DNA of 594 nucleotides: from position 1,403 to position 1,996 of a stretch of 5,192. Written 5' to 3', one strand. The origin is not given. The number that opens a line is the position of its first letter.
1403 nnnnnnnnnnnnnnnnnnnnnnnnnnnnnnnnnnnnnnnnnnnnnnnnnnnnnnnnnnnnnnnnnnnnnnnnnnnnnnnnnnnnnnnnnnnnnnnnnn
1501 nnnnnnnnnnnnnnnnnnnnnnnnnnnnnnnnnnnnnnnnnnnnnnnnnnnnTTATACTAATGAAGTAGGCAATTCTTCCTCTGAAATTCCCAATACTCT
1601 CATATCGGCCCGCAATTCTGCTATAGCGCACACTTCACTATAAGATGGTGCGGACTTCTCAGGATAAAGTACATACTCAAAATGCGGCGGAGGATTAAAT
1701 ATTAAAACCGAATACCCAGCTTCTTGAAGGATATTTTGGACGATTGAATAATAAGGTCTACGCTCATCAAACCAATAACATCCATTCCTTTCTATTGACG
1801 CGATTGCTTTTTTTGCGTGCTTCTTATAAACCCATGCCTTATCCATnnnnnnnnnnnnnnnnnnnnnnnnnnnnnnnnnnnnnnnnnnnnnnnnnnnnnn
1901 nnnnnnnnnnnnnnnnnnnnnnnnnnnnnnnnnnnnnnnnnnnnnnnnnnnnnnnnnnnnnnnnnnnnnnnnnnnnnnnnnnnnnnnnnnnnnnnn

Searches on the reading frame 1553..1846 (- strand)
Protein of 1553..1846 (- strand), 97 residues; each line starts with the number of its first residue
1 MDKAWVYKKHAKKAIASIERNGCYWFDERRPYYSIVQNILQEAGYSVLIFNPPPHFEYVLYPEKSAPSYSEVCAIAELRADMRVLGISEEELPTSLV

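Call 7: search_protein_families(library=pfam, proteins=[window:1553-1846:-], max_evalue=0.01)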
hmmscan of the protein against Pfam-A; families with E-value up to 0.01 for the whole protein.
window:1553-1846:- (97 aa): 0 families

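Call 13: search_protein_families(library=phrogs, proteins=[window:1553-1846:-], max_evalue=0.1)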
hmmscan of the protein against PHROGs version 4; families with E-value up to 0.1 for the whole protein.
window:1553-1846:- (97 aa): 0 families

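Call 14: search_protein_families(library=padloc, proteins=[window:1553-1846:-], max_evalue=0.1)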
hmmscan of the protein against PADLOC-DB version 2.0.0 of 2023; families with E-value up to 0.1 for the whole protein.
window:1553-1846:- (97 aa): 0 families

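Call 15: search_protein_families(library=ncbifam, proteins=[window:1553-1846:-], max_evalue=0.1)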
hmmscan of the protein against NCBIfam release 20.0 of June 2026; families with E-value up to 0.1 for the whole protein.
window:1553-1846:- (97 aa): 0 families

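Call 17: find_homologous_proteins(query=window:1553-1846:-, max_evalue=0.001)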
Query window:1553-1846:- (97 aa): 1 proteins with E <= 0.001 among 2 candidates.
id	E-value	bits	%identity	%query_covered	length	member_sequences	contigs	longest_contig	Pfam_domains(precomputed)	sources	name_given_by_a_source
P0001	5.4e-59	214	99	100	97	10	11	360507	-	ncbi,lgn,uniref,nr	ncbi:TPA: hypothetical protein ACPFO3_004852 [Escherichia coli]|uniref:hypothetical protein n=1 Tax=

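Call 30: search_protein_representatives(protein=window:1553-1846:-)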
Query: 97 residues. Proteins with E-value up to 0.001 (for the whole library): 12; up to 1e-10: 2; up to 1e-30: 1. The best 12 are listed.
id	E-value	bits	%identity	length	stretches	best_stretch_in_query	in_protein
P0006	6.6e-32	125.7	60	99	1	2-96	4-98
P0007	3.1e-11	59.4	33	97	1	7-93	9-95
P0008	7.9e-10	54.9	36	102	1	3-93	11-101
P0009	1.7e-09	53.9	33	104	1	6-95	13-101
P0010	1.3e-06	44.6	38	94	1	6-93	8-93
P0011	3.5e-06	43.2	36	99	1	5-93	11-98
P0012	6.5e-06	42.4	32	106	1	8-93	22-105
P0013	2.0e-05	40.8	36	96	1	6-79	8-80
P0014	3.4e-05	40.1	36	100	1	6-94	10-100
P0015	7.7e-05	38.9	34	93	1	8-86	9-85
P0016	1.1e-04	38.4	33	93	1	12-92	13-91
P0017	1.3e-04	38.2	38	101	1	11-94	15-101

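Call 41: find_related_loci(query=A4, collection=genome_contigs, flank=4000)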
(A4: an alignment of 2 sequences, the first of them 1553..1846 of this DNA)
Query A4 (97 aa) in genome_contigs; peptide patterns used: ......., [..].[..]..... (x = any residue, [..] = any of these).
49 stretches matched a pattern, but none encodes a relative of the query by tblastn (E <= 1e-3).

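Call 42: find_related_loci(query=A4, collection=viral_contigs, flank=4000)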
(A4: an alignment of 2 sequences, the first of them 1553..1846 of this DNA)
Query A4 (97 aa) in viral_contigs; peptide patterns used: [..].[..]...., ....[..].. (x = any residue, [..] = any of these).
127 stretches matched a pattern; 3 encode a relative of the query (tblastn E <= 1e-3); 3 distinct loci.
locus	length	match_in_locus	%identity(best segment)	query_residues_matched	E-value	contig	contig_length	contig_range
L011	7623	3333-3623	100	1-97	8e-65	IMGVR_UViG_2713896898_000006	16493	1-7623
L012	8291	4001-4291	96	1-97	4e-62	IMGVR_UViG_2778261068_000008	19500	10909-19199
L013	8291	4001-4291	96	1-97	4e-62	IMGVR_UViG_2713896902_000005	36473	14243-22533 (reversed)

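Call 44: predict_structure(alignment_id=A3)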
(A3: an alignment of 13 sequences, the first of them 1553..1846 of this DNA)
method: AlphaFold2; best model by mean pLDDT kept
length: 97 residues; sequences in the alignment: 13
mean_pLDDT: 88.6   pTM: 0.76
mean pLDDT of the five models: 88.6, 88.1, 88.1, 87.1, 86.9
residues with pLDDT >= 90: 53; 70-90: 40; 50-70: 4; < 50: 0
segments of 3 or more residues with pLDDT < 50: none
pLDDT, mean of each block of 10 residues (from residue 1): 75 88 84 84 91 93 95 96 93 87
secondary structure, 60 per line:
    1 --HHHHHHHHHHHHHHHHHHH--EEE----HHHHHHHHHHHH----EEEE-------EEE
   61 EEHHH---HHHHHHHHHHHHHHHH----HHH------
elements in order: H3-21 E24-26 H31-42 E47-50 E58-62 H69-84

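Call 45: find_homologous_proteins(query=A3, max_evalue=0.001)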
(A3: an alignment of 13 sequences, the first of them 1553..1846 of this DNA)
Query A3 (13 sequences) (97 aa, profile of the alignment): 16 proteins with E <= 0.001 among 548 candidates.
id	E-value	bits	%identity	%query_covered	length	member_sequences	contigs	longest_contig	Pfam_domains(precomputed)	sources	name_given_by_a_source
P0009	1.9e-30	122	33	92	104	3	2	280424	-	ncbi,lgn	ncbi:hypothetical protein ACUN40_002543 [Proteus mirabilis]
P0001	2.0e-30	122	99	100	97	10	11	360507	-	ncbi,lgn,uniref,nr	ncbi:TPA: hypothetical protein ACPFO3_004852 [Escherichia coli]|uniref:hypothetical protein n=1 Tax=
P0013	2.0e-28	116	36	75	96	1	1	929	-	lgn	-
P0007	3.0e-28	115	33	90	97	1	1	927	-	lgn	-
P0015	1.2e-27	113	33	84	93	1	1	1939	-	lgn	-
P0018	1.2e-27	113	32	96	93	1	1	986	-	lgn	-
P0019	5.3e-27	111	32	85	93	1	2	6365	-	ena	-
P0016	2.9e-26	109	33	81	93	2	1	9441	-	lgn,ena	-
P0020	4.9e-26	108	30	91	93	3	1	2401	-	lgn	-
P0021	4.1e-25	105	27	94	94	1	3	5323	-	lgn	-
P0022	4.0e-24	102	34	85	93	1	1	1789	-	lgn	-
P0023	7.4e-24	101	34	86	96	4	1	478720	-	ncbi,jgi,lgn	-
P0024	1.1e-23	101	31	77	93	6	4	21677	-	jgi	-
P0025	2.1e-22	97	33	77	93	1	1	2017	-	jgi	jgi:hypothetical protein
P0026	2.4e-21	93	31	91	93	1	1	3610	-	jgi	jgi:hypothetical protein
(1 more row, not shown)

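Call 47: find_encoding_contigs(protein=P0006, flank=4000, max_places=4)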
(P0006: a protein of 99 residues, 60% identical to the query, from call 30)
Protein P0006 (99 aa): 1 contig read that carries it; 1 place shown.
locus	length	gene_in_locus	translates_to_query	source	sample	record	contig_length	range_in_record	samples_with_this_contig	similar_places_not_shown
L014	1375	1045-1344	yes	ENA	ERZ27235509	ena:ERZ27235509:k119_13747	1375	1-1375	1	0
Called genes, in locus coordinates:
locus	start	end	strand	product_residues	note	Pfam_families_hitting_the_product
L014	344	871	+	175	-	PF04383:KilA-N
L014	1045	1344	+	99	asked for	-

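Call 48: find_encoding_contigs(protein=P0009, flank=4000, max_places=3)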
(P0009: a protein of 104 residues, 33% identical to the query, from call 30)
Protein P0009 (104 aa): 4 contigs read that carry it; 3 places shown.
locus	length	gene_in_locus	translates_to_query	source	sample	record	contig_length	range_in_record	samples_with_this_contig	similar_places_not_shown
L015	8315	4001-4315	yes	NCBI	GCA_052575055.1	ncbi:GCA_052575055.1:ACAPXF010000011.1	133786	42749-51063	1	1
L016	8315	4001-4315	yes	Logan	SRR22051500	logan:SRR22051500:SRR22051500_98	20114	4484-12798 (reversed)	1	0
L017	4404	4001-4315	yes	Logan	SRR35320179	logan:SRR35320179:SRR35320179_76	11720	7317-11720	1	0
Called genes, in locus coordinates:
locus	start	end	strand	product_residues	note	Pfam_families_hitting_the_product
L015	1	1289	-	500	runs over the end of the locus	PF06381:Phage_portal_3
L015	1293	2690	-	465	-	PF03237:Terminase_6N, PF17289:Terminase_6C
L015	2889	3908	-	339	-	PF03592:Terminase_2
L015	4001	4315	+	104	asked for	-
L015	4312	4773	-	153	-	PF03245:Phage_lysis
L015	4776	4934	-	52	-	-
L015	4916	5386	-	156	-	PF00959:Phage_lysozyme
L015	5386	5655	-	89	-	-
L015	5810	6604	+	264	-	-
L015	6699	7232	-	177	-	PF06530:Phage_antitermQ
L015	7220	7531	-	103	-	PF06147:DUF968, PF16786:RecA_dep_nuc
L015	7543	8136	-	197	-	PF07105:DUF1367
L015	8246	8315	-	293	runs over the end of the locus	PF11185:DUF2971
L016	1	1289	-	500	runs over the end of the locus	PF06381:Phage_portal_3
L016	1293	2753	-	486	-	PF03237:Terminase_6N, PF17289:Terminase_6C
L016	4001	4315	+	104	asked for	-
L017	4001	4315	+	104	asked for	-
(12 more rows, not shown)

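Call 49: find_encoding_contigs(protein=P0023, flank=4000, max_places=3)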
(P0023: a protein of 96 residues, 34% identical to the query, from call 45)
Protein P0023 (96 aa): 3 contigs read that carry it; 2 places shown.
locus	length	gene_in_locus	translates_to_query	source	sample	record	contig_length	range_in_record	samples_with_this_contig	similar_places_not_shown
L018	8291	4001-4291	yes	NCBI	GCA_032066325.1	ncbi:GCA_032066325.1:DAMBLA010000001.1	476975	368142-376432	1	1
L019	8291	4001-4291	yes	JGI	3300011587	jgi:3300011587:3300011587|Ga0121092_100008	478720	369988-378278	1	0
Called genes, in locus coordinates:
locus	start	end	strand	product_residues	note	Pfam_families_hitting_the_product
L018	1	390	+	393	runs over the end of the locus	PF00155:Aminotran_1_2, PF12897:Asp_aminotransf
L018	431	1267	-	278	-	PF00561:Abhydrolase_1, PF12146:Hydrolase_4, PF12697:Abhydrolase_6, PF00326:Peptidase_S9 (faint)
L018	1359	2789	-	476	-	PF00083:Sugar_tr, PF07690:MFS_1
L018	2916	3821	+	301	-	PF00126:HTH_1, PF03466:LysR_substrate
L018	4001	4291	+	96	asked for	-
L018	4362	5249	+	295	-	-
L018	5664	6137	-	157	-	PF00583:Acetyltransf_1, PF13673:Acetyltransf_10 (weak), PF13508:Acetyltransf_7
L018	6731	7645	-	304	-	PF01370:Epimerase, PF04321:RmlD_sub_bind (weak), PF05368:NmrA (weak), PF13460:NAD_binding_10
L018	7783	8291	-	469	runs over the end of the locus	PF00392:GntR, PF14502:HTH_41 (faint), PF00155:Aminotran_1_2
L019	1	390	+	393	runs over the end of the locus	PF00155:Aminotran_1_2, PF12897:Asp_aminotransf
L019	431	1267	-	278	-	PF00561:Abhydrolase_1, PF12146:Hydrolase_4, PF12697:Abhydrolase_6, PF00326:Peptidase_S9 (faint)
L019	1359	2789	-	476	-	PF00083:Sugar_tr, PF07690:MFS_1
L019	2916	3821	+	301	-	PF00126:HTH_1, PF03466:LysR_substrate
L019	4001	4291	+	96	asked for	-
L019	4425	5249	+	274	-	-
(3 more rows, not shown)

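Call 60: find_encoding_contigs(protein=P0024, flank=3000, max_places=4)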
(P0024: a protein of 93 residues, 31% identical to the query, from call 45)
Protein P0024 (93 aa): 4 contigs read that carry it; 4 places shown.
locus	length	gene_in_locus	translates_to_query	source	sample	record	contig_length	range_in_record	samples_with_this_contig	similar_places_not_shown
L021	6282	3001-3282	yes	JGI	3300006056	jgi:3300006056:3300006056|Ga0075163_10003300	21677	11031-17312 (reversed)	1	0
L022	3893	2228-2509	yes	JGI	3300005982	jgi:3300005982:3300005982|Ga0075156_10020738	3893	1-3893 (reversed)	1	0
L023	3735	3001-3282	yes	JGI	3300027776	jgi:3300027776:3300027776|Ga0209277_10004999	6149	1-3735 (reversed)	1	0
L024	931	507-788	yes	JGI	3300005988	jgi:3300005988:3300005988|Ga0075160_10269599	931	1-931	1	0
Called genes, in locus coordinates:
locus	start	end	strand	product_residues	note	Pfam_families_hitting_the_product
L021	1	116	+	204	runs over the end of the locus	PF18180:LD_cluster3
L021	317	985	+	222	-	-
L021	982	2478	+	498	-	PF20410:X-Tfes_XVIPCD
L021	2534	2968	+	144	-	-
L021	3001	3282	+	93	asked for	-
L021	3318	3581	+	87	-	-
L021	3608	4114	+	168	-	-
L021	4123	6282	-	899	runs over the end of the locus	PF10412:TrwB_AAD_bind (faint)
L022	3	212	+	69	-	?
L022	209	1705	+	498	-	PF20410:X-Tfes_XVIPCD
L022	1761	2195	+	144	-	-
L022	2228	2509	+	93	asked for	-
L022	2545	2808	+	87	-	-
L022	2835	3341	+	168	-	-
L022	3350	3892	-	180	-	?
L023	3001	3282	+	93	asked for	-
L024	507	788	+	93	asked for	-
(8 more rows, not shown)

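Call 61: find_encoding_contigs(protein=P0016, flank=3000, max_places=2)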
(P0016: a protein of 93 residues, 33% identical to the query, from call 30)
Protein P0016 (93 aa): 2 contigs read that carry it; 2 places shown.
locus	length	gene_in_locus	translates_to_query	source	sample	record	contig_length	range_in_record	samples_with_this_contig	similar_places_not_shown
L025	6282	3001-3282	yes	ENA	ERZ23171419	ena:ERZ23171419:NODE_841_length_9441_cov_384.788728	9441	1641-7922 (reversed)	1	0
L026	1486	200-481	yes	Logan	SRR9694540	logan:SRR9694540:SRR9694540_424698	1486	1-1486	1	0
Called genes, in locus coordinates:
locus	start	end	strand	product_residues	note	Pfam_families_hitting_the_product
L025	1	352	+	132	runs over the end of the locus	-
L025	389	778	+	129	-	-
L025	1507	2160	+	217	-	PF06877:RraB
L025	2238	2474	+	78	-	-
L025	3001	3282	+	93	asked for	-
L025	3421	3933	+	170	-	-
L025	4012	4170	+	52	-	-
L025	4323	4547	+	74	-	-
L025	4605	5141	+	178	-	PF03691:UPF0167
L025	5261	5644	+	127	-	-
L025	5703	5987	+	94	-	PF24693:DUF7660 (weak)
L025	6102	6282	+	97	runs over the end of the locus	-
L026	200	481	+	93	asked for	-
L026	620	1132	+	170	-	-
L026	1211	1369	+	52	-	-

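Call 65: search_solved_structures(query=A3, max_evalue=1, show_alignments=1)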
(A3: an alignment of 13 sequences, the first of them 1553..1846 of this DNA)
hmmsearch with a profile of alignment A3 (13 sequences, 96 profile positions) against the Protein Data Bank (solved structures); distinct sequences matched with E-value up to 1: 2.
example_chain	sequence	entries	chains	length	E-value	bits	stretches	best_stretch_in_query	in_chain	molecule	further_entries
6tcb_A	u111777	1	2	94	0.19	14.9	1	9-96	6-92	Uncharacterized protein PA2723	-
7tj4_B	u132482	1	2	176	0.58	13.4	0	12-47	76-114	LytH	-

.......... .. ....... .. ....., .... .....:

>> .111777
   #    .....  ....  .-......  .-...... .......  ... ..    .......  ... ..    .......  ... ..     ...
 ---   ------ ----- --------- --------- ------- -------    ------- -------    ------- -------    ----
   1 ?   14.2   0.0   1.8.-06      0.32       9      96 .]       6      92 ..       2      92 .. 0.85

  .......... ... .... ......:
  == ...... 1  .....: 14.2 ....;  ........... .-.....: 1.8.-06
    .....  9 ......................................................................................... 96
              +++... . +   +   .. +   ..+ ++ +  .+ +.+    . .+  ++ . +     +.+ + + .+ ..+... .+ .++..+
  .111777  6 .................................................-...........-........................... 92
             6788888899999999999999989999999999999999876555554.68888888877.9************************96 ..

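Call 72: find_encoding_contigs(protein=P0019, flank=3000, max_places=2)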
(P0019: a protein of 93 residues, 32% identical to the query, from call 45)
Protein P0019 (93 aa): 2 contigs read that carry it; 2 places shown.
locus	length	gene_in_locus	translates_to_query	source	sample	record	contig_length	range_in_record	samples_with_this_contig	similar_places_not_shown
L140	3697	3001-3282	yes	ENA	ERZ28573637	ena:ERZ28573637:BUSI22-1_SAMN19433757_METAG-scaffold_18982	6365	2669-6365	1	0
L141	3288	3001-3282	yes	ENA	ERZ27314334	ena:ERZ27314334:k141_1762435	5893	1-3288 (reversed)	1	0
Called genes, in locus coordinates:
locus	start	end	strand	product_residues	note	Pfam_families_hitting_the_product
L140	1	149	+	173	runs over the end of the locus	-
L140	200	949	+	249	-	-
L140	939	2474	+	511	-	PF20410:X-Tfes_XVIPCD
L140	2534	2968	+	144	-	-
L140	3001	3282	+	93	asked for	-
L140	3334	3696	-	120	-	?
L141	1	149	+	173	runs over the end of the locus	-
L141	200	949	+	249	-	-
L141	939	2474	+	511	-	PF20410:X-Tfes_XVIPCD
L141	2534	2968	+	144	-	-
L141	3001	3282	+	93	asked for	-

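Call 73: find_encoding_contigs(protein=P0021, flank=3000, max_places=2)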
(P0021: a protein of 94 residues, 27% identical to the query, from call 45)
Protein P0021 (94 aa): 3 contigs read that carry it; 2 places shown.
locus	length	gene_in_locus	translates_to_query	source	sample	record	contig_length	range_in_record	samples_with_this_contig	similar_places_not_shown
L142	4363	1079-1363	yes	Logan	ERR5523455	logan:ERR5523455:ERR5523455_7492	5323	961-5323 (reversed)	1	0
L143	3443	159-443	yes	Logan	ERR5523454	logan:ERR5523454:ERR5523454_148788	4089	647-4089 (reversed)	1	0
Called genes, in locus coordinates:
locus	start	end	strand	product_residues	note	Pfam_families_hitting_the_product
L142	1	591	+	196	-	?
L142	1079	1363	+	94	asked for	-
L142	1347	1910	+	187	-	-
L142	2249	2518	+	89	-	-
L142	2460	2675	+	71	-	-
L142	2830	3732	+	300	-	PF02086:MethyltransfD12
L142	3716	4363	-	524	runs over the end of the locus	-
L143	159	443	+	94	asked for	-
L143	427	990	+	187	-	-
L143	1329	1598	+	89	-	-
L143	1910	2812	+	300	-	PF02086:MethyltransfD12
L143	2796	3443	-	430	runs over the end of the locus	?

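Call 75: search_dna_similar(query=window:1553-1846:-, collection=phages, mode=protein, max_evalue=0.01, max_rows=20)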
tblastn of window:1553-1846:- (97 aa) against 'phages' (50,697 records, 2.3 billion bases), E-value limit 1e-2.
No match.

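Call 83: fold_search(model_id=the predicted structure, library=viral)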
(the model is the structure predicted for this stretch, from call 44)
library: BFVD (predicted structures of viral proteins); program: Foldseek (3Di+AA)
matches with E <= 10: 909; with E <= 0.001: 0
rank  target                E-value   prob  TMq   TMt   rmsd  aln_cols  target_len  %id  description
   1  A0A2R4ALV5            6.7e-03  0.99  0.47  0.57  13.5        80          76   15  MCE family protein [Aeromonas phage AhSzq-1]
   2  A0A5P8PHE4            7.6e-03  0.93  0.44  0.37  14.2        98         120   18  Uncharacterized protein [Serratia phage Muldoon]
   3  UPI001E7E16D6         9.9e-03  1.00  0.44  0.62   4.9        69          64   14  (no name look-up for this kind of identifier)
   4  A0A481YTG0            1.6e-02  0.91  0.47  0.18  11.7       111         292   17  Uncharacterized protein [Marseillevirus LCMAC101]
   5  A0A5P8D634            2.9e-02  0.97  0.43  0.50   3.4        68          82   20  Uncharacterized protein [Pectobacterium phage Wc4]
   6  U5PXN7                3.3e-02  0.99  0.44  0.70   2.4        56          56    7  Uncharacterized protein [Bacillus phage Spock]
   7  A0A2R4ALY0            4.0e-02  0.97  0.43  0.61   2.7        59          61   17  Uncharacterized protein [Aeromonas phage AhSzq-1]
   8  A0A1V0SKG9            4.3e-02  0.82  0.42  0.14  11.1        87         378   14  R3H domain protein [Klosneuvirus KNV1]
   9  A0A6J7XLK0            4.6e-02  0.75  0.34  0.22  12.7        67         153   15  Uncharacterized protein [uncultured Caudovirales phage]
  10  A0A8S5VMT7            5.2e-02  0.57  0.38  0.32  13.8        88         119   16  Uncharacterized protein [Ackermannviridae sp.]
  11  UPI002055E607         5.6e-02  0.90  0.43  0.50   7.2        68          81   15  (no name look-up for this kind of identifier)
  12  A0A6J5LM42            6.0e-02  0.94  0.44  0.48   3.0        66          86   15  Uncharacterized protein [uncultured Caudovirales phage]
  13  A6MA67                6.0e-02  0.84  0.39  0.42   3.7        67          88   13  Gp002 [Lactococcus phage KSY1]
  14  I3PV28                8.9e-02  0.94  0.46  0.62   3.1        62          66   16  Uncharacterized protein [Clostridium phage phiCP7R]
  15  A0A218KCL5            9.5e-02  0.91  0.43  0.52   3.3        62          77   16  (no name in the UniProt tables at hand)
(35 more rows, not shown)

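Call 93: find_related_loci(query=A4, collection=metagenome_contigs, flank=1500)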
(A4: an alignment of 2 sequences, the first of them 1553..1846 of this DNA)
Query A4 (97 aa) in metagenome_contigs; peptide patterns used: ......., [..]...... (x = any residue, [..] = any of these).
306 stretches matched a pattern; 1 encode a relative of the query (tblastn E <= 1e-3); 1 distinct loci.
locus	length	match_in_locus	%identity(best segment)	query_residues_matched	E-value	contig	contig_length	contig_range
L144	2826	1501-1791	100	1-97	1e-65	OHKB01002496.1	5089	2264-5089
